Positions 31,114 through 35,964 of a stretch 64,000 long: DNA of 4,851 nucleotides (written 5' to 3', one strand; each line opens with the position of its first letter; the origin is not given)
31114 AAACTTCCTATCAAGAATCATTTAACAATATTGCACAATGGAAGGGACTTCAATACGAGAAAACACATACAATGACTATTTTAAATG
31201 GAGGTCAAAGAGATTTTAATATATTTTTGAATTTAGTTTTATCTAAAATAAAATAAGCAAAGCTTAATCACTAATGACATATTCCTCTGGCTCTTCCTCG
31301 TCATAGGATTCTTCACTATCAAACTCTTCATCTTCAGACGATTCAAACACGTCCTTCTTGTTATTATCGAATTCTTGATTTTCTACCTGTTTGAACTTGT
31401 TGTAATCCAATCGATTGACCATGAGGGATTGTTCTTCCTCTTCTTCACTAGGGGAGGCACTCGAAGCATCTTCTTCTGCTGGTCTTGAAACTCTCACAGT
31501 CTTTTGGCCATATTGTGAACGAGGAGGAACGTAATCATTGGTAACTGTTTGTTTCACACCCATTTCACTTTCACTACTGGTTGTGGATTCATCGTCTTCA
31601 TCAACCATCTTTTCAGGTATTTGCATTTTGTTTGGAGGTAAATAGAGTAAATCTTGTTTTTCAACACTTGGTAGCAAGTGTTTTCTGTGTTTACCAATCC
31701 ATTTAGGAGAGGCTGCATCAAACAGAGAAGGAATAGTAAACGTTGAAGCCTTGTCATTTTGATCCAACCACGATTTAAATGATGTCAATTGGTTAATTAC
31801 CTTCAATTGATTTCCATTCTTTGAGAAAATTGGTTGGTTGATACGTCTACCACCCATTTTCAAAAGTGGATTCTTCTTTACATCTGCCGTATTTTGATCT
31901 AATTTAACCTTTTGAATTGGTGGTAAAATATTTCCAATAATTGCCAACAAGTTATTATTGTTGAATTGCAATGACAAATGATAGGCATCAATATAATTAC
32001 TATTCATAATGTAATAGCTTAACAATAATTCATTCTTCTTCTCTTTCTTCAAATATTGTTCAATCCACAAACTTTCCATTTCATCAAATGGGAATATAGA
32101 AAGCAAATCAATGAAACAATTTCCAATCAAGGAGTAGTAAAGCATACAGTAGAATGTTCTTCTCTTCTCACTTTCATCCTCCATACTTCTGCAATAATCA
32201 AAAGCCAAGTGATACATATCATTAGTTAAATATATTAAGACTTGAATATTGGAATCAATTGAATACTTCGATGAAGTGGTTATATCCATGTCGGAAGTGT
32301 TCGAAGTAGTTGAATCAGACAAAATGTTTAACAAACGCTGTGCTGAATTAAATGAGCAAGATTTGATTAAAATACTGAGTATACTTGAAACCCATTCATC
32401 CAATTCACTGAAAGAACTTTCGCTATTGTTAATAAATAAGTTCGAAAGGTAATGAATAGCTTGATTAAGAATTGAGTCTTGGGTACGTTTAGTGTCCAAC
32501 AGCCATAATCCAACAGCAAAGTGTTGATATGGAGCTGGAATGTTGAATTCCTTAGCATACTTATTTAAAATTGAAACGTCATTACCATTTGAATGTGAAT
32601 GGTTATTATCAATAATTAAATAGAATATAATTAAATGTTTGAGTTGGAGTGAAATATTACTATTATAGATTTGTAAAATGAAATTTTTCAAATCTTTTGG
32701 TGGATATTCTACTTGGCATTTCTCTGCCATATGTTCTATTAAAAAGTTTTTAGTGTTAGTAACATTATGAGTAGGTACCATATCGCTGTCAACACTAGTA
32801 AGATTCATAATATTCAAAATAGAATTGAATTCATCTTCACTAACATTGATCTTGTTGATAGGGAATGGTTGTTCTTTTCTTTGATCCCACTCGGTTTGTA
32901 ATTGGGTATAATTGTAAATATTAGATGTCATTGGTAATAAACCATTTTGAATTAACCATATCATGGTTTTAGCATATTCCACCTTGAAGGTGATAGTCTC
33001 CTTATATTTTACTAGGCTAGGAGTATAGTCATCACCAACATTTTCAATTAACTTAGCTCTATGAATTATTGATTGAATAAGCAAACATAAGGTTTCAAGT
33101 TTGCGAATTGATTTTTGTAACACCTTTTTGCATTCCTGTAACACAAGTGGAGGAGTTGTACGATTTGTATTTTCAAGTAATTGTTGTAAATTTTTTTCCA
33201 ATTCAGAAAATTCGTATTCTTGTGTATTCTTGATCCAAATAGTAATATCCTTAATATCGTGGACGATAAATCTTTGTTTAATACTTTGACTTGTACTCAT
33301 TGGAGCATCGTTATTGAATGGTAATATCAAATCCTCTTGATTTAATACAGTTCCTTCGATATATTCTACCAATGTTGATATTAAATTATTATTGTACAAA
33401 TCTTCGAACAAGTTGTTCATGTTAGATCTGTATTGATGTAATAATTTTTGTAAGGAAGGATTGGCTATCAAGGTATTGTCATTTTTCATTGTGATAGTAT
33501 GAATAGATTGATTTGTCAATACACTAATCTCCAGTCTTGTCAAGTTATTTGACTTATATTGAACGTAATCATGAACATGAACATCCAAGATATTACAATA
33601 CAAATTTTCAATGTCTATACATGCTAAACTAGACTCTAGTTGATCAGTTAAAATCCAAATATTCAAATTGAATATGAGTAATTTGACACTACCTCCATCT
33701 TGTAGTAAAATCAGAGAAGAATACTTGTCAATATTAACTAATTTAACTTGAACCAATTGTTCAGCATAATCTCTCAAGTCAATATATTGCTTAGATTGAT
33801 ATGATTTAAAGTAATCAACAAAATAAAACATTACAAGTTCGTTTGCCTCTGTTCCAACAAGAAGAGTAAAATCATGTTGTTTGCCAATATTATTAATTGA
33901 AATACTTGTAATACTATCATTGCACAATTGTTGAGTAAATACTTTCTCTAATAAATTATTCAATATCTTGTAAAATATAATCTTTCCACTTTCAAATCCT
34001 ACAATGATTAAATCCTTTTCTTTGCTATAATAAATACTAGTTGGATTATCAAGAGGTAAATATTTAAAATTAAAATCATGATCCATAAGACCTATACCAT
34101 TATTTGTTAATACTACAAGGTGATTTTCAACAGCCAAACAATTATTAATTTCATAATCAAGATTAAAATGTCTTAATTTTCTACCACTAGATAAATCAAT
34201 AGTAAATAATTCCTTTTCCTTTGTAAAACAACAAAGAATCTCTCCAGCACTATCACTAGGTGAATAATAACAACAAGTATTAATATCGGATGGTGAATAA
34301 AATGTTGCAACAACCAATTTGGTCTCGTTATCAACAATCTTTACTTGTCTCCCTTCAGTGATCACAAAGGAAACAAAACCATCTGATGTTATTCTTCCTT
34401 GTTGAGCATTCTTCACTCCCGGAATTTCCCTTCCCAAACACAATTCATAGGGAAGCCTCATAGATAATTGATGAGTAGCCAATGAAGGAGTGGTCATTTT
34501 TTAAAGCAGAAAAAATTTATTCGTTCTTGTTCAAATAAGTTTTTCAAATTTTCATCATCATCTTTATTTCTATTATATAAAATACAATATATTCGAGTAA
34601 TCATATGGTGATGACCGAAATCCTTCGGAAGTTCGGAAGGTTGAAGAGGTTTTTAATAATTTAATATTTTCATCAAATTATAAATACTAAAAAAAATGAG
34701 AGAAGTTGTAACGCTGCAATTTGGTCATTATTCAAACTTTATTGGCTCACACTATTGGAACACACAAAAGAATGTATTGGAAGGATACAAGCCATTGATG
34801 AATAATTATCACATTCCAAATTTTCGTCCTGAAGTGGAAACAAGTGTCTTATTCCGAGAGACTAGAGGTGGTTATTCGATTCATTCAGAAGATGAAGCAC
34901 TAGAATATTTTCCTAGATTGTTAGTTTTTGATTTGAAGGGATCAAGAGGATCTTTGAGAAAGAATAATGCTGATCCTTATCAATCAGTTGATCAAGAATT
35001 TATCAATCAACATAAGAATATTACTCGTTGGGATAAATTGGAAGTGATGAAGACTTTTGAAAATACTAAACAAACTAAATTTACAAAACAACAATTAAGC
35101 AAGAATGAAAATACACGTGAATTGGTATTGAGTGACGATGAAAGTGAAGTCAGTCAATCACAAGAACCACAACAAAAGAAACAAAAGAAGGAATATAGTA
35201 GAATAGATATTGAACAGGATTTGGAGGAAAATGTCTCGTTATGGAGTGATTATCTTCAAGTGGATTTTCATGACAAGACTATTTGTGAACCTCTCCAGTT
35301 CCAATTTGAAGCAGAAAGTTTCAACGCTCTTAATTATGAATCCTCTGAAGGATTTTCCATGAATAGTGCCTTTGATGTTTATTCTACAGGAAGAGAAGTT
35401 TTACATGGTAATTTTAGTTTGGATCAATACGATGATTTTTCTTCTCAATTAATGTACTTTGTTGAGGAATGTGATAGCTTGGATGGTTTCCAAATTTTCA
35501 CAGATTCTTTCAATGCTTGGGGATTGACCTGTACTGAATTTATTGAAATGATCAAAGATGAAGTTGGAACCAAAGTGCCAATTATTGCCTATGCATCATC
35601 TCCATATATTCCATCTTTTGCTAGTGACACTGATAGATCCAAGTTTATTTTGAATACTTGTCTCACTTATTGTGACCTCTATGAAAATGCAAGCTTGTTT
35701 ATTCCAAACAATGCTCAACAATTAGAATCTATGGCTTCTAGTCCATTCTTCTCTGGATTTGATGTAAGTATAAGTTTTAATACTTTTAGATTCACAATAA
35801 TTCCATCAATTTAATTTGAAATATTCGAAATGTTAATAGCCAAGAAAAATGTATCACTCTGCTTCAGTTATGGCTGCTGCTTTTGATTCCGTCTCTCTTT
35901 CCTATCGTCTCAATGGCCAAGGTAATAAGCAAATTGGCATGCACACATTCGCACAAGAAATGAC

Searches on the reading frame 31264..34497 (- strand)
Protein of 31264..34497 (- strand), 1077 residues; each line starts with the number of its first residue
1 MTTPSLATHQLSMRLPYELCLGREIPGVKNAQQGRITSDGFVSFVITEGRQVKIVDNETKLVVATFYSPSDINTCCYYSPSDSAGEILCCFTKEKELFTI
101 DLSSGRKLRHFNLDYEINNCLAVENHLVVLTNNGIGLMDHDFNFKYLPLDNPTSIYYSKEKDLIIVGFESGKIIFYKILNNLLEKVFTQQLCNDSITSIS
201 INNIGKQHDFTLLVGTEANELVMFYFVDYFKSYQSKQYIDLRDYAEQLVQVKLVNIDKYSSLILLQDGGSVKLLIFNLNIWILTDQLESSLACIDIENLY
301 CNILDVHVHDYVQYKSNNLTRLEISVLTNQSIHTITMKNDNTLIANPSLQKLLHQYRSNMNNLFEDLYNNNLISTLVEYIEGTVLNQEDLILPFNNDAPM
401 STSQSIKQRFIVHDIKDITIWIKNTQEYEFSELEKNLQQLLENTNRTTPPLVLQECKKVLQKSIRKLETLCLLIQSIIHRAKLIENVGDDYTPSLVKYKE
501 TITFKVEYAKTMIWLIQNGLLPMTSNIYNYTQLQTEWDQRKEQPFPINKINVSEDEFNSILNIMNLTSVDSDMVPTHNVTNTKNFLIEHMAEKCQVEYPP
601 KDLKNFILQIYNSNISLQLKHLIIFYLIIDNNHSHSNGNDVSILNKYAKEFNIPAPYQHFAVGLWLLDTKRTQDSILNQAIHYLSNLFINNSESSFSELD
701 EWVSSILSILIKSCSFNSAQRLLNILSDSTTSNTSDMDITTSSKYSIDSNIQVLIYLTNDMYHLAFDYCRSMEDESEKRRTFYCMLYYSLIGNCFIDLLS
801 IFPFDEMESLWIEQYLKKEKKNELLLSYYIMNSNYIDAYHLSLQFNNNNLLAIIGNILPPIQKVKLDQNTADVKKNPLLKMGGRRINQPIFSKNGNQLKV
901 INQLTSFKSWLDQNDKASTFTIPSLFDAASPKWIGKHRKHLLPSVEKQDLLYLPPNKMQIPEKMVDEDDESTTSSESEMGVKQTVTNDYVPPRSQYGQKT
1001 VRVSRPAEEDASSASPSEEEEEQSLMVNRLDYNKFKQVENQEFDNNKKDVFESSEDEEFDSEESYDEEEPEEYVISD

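Call 11: search_protein_families(library=pfam, proteins=[window:31264-34497:-], max_evalue=0.001)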
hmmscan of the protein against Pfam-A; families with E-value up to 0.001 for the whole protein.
window:31264-34497:- (1077 aa): 1 family
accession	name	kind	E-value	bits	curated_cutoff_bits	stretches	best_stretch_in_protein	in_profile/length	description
PF13934.12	ELYS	-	5.8e-20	72.5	28.8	1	593-818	19-219/220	Nuclear pore complex assembly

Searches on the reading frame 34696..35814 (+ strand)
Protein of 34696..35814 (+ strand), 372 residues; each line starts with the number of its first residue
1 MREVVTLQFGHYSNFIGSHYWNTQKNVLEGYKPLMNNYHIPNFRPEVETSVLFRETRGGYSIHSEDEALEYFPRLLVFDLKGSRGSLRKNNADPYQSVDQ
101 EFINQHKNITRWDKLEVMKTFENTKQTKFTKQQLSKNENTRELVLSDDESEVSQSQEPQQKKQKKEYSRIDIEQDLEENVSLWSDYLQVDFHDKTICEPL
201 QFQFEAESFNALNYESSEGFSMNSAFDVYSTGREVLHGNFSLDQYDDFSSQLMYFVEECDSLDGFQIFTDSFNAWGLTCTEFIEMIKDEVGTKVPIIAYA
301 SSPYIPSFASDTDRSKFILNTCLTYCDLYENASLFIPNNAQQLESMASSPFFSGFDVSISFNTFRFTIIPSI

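Call 11: search_protein_families(library=pfam, proteins=[window:34696-35814:+], max_evalue=0.001)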
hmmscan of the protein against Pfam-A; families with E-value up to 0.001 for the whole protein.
window:34696-35814:+ (372 aa): 2 families
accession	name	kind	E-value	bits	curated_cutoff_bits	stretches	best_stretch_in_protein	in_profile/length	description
PF10644.15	Misat_Tub_SegII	-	1.2e-25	90.4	26.5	1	2-132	1-112/115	Misato Segment II tubulin-like domain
PF14881.12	Tubulin_3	-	1.2e-17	64.6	30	1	178-342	7-155/180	Tubulin domain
